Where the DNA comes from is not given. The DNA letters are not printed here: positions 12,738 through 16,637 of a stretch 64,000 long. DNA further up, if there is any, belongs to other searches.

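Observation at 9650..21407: Promoter-to-terminator bounded five-gene module with two giant proteins and no recognisable family: candidate novel surface or contact-dependent system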

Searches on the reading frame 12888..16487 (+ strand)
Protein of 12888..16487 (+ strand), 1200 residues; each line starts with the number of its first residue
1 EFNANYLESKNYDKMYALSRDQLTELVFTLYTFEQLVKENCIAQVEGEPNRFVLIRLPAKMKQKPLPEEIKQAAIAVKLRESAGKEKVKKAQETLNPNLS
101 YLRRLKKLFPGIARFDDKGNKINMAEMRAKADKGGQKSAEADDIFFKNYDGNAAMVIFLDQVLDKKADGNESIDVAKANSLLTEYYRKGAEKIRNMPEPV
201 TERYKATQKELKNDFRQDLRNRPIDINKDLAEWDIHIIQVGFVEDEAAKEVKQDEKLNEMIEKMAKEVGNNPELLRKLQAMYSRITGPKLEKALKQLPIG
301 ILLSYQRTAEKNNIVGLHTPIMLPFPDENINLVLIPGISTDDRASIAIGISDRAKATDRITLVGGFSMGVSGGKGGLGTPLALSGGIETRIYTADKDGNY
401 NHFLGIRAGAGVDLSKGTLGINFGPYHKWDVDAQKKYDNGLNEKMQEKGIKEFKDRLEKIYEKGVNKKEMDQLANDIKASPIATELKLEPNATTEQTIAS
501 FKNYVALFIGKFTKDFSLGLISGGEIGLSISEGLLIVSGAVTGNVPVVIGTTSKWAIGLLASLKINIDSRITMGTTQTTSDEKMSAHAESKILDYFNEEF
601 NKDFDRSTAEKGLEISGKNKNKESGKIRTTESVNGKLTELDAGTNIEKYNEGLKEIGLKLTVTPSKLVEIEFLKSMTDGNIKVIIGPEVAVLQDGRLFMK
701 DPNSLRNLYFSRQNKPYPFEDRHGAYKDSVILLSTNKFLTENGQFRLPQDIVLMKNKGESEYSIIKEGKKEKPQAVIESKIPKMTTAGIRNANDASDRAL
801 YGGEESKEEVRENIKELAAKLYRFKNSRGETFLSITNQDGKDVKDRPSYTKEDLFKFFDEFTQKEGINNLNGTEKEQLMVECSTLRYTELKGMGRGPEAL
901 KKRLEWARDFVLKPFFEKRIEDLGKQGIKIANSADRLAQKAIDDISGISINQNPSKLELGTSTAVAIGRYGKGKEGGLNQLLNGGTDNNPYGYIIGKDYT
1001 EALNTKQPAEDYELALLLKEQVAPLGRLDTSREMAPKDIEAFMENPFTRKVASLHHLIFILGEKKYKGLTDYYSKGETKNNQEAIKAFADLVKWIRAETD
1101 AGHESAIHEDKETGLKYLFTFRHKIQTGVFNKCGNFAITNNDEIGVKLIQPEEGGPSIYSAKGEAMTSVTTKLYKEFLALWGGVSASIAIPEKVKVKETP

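Call 47: search_protein_representatives(protein=window:12888-16487:+)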
Query: 1200 residues. Proteins with E-value up to 0.001 (for the whole library): 26; up to 1e-10: 16; up to 1e-30: 13. The best 26 are listed.
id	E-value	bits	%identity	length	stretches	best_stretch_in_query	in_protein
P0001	0.0e+00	2666.1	100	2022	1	1-1200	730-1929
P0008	9.1e-203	692.7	38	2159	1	11-1190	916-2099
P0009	7.4e-176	603.6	35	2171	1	5-1192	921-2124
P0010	5.3e-172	590.9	36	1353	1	14-1192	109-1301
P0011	2.0e-170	585.7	34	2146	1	8-1190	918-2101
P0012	6.1e-170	584.1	35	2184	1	16-1191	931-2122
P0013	6.4e-166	570.7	35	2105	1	12-1190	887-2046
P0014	1.9e-156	539.4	33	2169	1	4-1191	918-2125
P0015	5.9e-156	537.7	32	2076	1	6-1200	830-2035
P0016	7.0e-128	444.8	32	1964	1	17-1189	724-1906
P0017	1.8e-56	208.3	38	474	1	805-1190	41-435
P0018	6.0e-54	199.9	40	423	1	849-1195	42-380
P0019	6.2e-41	156.8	34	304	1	484-747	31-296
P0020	1.7e-18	82.5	42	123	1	587-703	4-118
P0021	4.5e-14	67.9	37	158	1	1069-1193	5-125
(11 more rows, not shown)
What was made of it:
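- Tried and rejected: The full HMMER search was needed to find relatives (call 47).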

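Call 79: find_encoding_contigs(protein=P0008, flank=10000, max_places=2)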
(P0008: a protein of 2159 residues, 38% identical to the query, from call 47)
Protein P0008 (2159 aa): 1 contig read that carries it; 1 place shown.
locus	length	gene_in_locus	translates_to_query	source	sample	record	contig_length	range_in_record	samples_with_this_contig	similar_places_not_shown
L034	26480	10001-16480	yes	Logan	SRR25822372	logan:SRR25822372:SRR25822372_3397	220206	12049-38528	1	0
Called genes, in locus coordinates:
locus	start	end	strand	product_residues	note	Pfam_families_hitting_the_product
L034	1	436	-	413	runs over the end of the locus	-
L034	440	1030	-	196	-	PF03449:GreA_GreB_N, PF01272:GreA_GreB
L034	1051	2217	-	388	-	PF03979:Sigma70_r1_1, PF00140:Sigma70_r1_2, PF04542:Sigma70_r2, PF04539:Sigma70_r3, PF04545:Sigma70_r4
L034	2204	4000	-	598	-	PF01807:Zn_ribbon_DnaG, PF08275:DNAG_N, PF01751:Toprim (weak), PF13155:Toprim_2, PF13362:Toprim_3 (weak), PF13662:Toprim_4, PF10410:DnaB_bind (weak)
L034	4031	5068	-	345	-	PF00953:Glycos_transf_4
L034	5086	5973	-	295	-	PF01509:TruB_N, PF16198:TruB_C_2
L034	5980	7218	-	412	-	PF08245:Mur_ligase_M, PF02875:Mur_ligase_C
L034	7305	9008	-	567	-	PF20176:DUF6541 (weak), PF04932:Wzy_C, PF01687:Flavokinase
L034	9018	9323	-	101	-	PF02482:Ribosomal_S30AE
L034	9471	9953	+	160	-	-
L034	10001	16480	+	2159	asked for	-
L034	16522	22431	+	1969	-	-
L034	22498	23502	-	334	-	PF06144:DNA_pol3_delta, PF21694:DNA_pol3_delta_C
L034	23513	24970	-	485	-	PF01425:Amidase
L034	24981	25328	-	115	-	PF02686:GatC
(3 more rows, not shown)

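Call 80: find_encoding_contigs(protein=P0015, flank=10000, max_places=2)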
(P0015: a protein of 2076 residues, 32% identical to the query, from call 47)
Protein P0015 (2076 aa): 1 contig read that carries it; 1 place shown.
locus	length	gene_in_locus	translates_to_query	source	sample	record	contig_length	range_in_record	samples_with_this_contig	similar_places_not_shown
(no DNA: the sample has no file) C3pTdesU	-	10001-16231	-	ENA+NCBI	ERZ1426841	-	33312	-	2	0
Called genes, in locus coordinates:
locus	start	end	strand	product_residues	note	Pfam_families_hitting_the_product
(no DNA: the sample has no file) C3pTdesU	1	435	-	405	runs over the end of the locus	-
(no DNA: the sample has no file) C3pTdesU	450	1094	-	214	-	PF03449:GreA_GreB_N, PF01272:GreA_GreB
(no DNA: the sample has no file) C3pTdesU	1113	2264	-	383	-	PF03979:Sigma70_r1_1, PF00140:Sigma70_r1_2, PF04542:Sigma70_r2, PF04539:Sigma70_r3, PF04545:Sigma70_r4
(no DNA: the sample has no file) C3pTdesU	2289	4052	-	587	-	PF01807:Zn_ribbon_DnaG, PF08275:DNAG_N, PF01751:Toprim (weak), PF13362:Toprim_3 (weak), PF13662:Toprim_4, PF13155:Toprim_2, PF10410:DnaB_bind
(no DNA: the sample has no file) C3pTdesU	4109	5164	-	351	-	PF00953:Glycos_transf_4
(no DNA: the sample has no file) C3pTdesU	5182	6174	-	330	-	PF01509:TruB_N, PF16198:TruB_C_2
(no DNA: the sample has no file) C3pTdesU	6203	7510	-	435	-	PF08245:Mur_ligase_M, PF02875:Mur_ligase_C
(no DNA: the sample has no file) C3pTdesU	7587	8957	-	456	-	PF04932:Wzy_C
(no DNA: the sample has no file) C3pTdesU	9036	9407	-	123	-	PF02482:Ribosomal_S30AE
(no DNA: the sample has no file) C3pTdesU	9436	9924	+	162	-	-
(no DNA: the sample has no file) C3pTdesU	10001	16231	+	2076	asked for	-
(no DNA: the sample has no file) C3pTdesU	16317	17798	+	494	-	?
